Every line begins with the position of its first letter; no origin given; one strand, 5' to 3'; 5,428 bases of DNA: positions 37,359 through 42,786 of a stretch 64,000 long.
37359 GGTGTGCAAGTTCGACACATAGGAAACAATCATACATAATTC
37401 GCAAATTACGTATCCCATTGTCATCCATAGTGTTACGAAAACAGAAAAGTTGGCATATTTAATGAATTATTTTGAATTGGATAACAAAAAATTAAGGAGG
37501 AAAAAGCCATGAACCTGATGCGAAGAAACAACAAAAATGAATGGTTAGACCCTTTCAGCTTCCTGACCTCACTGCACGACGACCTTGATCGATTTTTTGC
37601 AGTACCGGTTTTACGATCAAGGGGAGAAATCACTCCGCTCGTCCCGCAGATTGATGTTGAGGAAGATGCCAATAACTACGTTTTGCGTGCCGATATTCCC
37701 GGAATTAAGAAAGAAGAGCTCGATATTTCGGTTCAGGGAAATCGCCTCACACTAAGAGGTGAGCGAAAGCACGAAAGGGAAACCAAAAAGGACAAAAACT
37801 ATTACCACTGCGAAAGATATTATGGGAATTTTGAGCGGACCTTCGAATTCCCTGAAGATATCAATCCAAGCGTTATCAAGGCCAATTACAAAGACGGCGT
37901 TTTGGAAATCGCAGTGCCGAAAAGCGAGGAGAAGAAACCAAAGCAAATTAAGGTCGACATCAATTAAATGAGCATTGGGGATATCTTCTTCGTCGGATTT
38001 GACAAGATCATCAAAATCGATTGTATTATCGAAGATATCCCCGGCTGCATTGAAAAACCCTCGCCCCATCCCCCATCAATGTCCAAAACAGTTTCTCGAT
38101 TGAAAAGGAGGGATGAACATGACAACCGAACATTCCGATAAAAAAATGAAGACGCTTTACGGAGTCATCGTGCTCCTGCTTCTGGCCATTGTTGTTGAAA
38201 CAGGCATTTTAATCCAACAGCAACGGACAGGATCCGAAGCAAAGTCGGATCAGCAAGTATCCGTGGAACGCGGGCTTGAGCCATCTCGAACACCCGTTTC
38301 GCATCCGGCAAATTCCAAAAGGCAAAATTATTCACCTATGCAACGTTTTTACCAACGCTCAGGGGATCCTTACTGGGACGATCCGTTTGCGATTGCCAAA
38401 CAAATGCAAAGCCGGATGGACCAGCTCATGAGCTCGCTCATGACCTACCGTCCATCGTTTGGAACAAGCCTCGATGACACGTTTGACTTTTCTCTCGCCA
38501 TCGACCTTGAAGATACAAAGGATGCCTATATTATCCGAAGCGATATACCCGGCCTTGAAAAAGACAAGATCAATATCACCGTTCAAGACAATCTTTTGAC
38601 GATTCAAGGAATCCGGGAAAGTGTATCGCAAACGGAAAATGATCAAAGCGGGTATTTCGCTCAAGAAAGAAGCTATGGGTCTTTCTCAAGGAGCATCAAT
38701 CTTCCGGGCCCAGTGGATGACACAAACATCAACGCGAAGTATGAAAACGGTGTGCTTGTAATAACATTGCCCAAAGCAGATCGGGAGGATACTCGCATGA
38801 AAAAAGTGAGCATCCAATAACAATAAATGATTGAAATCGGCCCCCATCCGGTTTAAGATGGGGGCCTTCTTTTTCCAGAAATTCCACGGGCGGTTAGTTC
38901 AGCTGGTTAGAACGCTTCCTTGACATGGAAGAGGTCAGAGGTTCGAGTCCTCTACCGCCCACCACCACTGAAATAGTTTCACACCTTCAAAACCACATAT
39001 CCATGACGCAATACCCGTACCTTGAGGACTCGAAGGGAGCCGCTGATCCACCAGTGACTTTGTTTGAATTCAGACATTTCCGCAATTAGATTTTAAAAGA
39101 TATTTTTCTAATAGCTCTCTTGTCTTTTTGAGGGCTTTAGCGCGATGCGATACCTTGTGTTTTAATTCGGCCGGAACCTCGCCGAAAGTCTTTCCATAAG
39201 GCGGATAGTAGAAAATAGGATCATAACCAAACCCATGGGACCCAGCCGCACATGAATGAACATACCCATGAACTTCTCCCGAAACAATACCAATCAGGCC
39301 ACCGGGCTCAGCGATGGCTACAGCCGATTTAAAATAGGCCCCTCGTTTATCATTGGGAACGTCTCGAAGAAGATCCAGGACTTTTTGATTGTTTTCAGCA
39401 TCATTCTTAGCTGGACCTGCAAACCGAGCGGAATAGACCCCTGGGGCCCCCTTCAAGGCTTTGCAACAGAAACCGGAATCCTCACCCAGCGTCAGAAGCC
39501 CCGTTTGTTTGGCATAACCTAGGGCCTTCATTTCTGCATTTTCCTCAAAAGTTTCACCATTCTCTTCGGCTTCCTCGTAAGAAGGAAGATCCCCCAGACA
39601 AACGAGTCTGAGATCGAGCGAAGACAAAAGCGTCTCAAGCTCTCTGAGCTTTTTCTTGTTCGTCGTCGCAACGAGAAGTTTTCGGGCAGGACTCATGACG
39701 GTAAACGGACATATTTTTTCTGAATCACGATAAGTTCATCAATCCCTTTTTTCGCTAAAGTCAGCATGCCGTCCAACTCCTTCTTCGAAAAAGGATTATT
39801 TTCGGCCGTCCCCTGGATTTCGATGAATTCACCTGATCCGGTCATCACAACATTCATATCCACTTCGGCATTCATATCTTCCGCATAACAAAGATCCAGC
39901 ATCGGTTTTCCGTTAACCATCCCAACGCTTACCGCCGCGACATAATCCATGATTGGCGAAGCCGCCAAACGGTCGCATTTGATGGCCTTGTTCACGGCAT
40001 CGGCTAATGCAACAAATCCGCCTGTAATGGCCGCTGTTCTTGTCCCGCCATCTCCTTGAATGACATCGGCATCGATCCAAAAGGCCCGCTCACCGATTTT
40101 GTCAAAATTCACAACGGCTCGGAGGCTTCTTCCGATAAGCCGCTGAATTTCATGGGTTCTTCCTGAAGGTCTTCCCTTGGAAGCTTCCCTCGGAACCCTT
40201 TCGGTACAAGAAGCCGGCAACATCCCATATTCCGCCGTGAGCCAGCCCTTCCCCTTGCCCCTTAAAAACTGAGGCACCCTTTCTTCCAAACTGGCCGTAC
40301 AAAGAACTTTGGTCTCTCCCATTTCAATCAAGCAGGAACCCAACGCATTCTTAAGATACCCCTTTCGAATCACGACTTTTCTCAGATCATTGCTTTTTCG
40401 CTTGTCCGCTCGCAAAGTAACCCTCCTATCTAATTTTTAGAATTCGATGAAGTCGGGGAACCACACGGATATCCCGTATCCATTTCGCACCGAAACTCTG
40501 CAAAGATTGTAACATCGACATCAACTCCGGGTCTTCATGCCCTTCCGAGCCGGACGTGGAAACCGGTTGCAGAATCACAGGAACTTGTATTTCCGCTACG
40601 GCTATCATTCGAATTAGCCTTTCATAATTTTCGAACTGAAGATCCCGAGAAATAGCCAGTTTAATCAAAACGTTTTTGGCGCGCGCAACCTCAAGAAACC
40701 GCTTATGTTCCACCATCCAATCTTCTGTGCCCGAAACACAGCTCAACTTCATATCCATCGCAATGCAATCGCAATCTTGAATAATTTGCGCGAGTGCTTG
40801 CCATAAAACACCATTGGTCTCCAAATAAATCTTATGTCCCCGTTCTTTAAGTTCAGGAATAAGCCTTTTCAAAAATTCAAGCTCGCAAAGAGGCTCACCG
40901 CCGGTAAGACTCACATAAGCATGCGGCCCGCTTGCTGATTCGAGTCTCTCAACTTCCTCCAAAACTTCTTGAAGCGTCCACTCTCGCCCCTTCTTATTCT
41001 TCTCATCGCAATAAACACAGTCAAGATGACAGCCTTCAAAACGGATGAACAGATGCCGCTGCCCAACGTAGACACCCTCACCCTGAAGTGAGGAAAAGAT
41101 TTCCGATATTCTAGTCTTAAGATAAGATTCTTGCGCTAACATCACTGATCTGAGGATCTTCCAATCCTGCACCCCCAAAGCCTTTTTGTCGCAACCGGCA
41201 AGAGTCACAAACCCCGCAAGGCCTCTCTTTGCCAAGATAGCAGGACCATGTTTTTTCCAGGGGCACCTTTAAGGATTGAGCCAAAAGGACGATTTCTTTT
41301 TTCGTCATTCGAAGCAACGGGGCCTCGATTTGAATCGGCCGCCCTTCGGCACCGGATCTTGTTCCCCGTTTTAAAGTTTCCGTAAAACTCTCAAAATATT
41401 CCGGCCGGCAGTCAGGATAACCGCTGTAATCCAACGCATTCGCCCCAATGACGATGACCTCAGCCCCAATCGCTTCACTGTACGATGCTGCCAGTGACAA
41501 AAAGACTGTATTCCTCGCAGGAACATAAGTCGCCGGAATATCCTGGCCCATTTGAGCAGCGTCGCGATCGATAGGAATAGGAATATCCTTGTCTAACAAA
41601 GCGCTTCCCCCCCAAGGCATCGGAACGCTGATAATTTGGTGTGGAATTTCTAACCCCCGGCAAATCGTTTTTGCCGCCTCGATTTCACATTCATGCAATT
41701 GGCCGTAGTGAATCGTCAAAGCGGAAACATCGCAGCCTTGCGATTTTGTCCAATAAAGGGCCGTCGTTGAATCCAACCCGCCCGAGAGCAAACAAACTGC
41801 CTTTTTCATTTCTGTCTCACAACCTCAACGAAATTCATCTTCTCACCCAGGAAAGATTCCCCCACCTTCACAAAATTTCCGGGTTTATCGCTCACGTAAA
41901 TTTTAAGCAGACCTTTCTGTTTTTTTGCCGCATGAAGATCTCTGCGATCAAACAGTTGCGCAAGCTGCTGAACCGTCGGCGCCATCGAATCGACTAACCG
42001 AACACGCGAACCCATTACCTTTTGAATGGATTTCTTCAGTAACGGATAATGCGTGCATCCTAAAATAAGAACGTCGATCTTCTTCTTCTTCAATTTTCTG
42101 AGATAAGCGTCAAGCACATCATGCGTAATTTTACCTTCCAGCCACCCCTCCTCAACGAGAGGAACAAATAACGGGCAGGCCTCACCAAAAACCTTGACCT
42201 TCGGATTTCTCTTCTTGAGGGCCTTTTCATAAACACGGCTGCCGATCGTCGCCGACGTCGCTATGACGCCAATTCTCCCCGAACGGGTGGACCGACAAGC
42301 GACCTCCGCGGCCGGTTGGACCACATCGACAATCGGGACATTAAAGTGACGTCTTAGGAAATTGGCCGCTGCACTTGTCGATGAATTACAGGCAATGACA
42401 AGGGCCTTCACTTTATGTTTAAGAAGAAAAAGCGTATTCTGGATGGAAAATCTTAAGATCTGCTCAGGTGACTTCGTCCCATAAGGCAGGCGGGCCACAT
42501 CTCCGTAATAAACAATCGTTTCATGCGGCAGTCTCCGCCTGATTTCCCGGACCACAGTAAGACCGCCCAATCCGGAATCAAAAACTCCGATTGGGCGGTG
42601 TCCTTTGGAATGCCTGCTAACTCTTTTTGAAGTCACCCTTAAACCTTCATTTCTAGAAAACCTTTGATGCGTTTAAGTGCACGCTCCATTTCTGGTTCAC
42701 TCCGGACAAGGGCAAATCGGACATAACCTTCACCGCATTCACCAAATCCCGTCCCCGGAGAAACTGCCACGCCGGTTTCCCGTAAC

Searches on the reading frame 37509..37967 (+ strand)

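Call 28: search_protein_families(library=pfam, proteins=[window:37509-37967:+], max_evalue=0.001)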
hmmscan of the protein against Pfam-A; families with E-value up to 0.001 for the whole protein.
window:37509-37967:+ (152 aa): 2 families
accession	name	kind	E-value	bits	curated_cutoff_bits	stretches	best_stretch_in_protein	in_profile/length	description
PF00011.27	HSP20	-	5.3e-28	97.5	20.8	1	49-151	1-101/102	Hsp20/alpha crystallin family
PF17886.7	ArsA_HSP20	-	7.3e-08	32.3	22.5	1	55-134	2-61/63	HSP20-like domain found in ArsA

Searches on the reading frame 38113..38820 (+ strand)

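Call 28: search_protein_families(library=pfam, proteins=[window:38113-38820:+], max_evalue=0.001)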
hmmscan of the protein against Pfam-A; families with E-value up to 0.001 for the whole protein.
window:38113-38820:+ (235 aa): 2 families
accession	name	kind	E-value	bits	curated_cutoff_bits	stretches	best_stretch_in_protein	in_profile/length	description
PF00011.27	HSP20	-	3e-24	85.5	20.8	1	133-235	3-102/102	Hsp20/alpha crystallin family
PF17886.7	ArsA_HSP20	-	1.1e-06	28.6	22.5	1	137-218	2-62/63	HSP20-like domain found in ArsA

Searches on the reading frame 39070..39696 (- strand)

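Call 28: search_protein_families(library=pfam, proteins=[window:39070-39696:-], max_evalue=0.001)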
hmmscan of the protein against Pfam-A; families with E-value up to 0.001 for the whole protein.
window:39070-39696:- (208 aa): 1 family
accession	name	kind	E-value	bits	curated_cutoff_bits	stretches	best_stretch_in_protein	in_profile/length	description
PF01725.21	Ham1p_like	-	1e-57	195.5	22.5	1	7-194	1-185/186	Ham1 family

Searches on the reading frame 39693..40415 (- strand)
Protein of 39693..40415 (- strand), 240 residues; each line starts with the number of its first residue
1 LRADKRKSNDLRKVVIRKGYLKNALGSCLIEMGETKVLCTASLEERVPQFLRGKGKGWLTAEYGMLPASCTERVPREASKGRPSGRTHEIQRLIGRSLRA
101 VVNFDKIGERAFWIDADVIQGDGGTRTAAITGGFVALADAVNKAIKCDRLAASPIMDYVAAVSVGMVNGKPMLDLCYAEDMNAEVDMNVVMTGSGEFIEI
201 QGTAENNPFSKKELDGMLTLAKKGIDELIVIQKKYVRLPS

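Call 28: search_protein_families(library=pfam, proteins=[window:39693-40415:-], max_evalue=0.001)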
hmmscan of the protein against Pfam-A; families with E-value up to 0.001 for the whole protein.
window:39693-40415:- (240 aa): 2 families
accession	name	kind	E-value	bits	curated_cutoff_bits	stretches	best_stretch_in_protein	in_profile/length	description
PF01138.27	RNase_PH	-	1.8e-28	100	25.5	1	11-140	2-127/130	3' exoribonuclease family, domain 1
PF03725.20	RNase_PH_C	-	6.5e-15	55.3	20.8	1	157-224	1-67/67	3' exoribonuclease family, domain 2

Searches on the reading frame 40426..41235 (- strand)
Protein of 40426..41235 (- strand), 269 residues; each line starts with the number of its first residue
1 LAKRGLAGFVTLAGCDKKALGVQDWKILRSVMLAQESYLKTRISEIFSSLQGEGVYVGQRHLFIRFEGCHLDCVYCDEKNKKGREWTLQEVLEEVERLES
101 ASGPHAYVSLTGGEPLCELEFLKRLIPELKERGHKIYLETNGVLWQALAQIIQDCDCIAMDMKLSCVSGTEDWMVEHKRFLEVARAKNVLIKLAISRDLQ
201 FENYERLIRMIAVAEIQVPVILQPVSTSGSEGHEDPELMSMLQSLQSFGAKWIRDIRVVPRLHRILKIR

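Call 28: search_protein_families(library=pfam, proteins=[window:40426-41235:-], max_evalue=0.001)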
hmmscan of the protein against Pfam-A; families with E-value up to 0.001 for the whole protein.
window:40426-41235:- (269 aa): 2 families
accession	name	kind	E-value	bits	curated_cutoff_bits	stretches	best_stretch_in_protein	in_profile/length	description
PF04055.27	Radical_SAM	-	1.3e-14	55.1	29.5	1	65-161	3-106/166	Radical SAM superfamily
PF13353.11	Fer4_12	-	5.6e-09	36.9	22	1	51-156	2-110/137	4Fe-4S single cluster domain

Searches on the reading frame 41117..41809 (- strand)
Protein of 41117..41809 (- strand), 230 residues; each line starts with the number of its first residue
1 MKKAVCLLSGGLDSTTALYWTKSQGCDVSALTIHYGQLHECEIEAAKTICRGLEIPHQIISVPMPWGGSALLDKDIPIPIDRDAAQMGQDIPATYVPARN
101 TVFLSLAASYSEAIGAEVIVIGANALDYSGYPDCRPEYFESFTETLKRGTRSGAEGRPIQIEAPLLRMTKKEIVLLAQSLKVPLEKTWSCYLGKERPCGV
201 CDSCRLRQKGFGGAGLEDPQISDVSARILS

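Call 28: search_protein_families(library=pfam, proteins=[window:41117-41809:-], max_evalue=0.001)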
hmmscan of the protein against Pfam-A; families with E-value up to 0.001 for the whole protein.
window:41117-41809:- (230 aa): 5 families
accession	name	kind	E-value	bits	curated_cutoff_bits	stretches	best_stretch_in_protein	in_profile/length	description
PF06508.19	QueC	-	2.9e-72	243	22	1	3-212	1-207/210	Queuosine biosynthesis protein QueC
PF02568.20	ThiI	-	5.3e-06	26.6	20.5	1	3-40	5-42/197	Thiamine biosynthesis protein (ThiI)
PF01171.26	ATP_bind_3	-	0.0001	22.5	27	0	8-179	6-158/182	PP-loop family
PF03054.22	tRNA_Me_trans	-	0.00016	21.8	20.6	1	3-62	2-72/202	tRNA methyl transferase HUP domain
PF00733.27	Asn_synthase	-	0.00034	20.8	21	1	5-61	21-78/354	Asparagine synthase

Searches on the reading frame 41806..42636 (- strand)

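Call 28: search_protein_families(library=pfam, proteins=[window:41806-42636:-], max_evalue=0.001)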
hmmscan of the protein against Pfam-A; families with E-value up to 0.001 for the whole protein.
window:41806-42636:- (276 aa): 1 family
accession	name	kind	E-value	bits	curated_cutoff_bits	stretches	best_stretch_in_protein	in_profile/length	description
PF01177.27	Asp_Glu_race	-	4.1e-25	89.3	31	1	28-224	16-210/211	Asp/Glu/Hydantoin racemase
